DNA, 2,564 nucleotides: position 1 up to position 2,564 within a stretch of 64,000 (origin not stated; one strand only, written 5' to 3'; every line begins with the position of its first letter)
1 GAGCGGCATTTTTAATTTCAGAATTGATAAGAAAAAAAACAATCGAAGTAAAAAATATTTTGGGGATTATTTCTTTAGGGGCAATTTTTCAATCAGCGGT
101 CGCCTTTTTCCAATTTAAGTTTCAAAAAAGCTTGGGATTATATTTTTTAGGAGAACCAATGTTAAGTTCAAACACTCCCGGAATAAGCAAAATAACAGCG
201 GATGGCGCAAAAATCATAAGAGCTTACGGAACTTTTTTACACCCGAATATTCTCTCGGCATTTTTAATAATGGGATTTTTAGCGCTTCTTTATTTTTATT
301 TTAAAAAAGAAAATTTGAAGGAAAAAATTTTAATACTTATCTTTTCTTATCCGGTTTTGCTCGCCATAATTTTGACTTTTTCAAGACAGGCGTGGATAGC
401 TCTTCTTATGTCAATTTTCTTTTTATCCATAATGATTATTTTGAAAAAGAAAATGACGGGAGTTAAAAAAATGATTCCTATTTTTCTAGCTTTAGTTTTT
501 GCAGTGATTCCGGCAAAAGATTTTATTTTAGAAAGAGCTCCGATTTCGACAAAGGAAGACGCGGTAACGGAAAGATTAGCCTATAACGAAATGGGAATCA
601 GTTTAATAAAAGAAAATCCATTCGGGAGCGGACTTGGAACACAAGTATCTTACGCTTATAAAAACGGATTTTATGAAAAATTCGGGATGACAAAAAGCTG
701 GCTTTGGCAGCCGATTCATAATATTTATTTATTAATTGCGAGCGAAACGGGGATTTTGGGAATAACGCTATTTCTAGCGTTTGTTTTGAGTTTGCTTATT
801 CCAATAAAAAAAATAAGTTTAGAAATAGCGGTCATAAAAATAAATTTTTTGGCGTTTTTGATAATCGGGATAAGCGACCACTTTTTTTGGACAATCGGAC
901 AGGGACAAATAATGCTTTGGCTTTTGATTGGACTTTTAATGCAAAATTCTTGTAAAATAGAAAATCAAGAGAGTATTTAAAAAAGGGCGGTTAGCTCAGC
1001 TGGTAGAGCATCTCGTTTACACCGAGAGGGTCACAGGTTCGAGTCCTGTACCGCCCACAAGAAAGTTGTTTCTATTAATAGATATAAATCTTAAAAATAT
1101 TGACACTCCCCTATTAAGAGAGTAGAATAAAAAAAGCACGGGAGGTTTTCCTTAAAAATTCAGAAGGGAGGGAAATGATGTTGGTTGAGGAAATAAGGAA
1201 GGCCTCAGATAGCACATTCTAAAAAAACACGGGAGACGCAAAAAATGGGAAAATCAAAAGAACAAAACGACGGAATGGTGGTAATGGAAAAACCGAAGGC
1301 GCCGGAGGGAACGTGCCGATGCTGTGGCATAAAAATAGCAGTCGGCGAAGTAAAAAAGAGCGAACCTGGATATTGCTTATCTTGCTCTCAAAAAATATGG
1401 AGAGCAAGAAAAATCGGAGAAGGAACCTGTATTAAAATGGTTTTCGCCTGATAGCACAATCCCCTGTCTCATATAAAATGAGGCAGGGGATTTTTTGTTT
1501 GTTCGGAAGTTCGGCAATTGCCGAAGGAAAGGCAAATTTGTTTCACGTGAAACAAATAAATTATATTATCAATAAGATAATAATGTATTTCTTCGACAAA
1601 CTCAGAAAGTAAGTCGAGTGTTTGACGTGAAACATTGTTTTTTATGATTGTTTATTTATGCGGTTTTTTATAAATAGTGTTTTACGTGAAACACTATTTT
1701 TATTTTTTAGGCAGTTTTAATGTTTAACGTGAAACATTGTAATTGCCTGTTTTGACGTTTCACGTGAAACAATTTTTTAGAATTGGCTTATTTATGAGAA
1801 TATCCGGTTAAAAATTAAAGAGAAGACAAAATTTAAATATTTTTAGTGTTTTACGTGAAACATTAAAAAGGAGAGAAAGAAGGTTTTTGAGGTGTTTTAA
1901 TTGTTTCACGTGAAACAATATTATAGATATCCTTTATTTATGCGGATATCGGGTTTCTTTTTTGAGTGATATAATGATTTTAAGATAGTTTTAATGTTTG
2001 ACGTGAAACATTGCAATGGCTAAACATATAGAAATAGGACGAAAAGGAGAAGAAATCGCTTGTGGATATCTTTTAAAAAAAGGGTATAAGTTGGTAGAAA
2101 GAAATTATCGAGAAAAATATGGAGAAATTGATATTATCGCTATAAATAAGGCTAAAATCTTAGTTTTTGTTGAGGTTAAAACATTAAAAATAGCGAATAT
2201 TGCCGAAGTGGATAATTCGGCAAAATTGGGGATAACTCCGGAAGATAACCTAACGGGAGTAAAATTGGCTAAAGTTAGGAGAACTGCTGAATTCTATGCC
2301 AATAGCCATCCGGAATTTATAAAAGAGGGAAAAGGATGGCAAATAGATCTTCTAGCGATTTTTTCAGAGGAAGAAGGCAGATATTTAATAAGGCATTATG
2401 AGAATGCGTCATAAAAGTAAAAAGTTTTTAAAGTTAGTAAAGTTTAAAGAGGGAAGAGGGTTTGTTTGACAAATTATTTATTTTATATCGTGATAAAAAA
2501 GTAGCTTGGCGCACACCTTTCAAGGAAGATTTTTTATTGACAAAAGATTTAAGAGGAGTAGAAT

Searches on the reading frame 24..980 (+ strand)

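Call 7: search_protein_families(library=pfam, proteins=[window:24-980:+])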
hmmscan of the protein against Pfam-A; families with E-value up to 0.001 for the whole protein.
window:24-980:+ (318 aa): 1 family
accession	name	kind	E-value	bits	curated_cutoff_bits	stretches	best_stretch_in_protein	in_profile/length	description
PF04932.20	Wzy_C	-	2.8e-19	69.8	31.7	1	111-251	6-149/149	O-Antigen ligase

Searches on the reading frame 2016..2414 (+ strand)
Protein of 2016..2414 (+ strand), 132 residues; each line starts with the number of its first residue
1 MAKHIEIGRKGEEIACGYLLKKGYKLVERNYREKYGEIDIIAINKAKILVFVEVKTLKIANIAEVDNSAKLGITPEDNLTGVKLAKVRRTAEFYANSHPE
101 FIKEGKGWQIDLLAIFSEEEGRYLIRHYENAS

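Call 7: search_protein_families(library=pfam, proteins=[window:2016-2414:+])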
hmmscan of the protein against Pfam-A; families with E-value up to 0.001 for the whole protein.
window:2016-2414:+ (132 aa): 3 families
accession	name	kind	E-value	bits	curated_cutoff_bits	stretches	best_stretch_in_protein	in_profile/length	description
PF02021.23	UPF0102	-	1.6e-19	70.4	23.6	1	11-115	1-80/80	Uncharacterised protein family UPF0102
PF08378.17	NERD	-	1.8e-07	32.1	22.1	1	8-61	2-60/111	Nuclease-related domain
PF01939.22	NucS_C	-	9.1e-06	26.1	24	1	19-65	15-60/124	Endonuclease NucS C-terminal domain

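Call 11: find_encoding_contigs(protein=window:2016-2414:+, flank=10000, max_places=10)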
Protein window:2016-2414:+ (132 aa): 2 contigs read that carry it; 2 places shown.
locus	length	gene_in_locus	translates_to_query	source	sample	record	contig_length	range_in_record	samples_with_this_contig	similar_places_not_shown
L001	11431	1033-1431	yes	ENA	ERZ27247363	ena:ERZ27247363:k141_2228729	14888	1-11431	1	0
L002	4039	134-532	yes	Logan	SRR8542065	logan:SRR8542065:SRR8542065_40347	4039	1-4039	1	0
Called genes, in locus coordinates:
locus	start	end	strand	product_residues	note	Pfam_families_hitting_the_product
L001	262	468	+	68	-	-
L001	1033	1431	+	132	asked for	PF08378:NERD (weak), PF01939:NucS_C (weak), PF02021:UPF0102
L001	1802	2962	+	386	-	PF08529:NusA_N, PF13184:KH_NusA_1st, PF26594:KH_NusA_2nd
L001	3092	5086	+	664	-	PF03030:H_PPase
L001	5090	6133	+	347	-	PF05697:Trigger_N, PF05698:Trigger_C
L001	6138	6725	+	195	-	PF00574:CLP_protease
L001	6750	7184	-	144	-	PF01424:R3H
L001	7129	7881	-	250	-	PF02096:60KD_IMP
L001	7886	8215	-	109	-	PF00825:Ribonuclease_P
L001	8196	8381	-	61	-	-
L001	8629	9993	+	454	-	PF11638:DnaA_N, PF00308:Bac_DnaA, PF01695:IstB_IS21, PF00004:AAA (weak), PF08299:Bac_DnaA_C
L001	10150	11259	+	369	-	PF00712:DNA_pol3_beta, PF02767:DNA_pol3_beta_2, PF02768:DNA_pol3_beta_3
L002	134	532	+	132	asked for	PF08378:NERD (weak), PF01939:NucS_C (weak), PF02021:UPF0102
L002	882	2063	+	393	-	PF08529:NusA_N, PF13184:KH_NusA_1st, PF26594:KH_NusA_2nd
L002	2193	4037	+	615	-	?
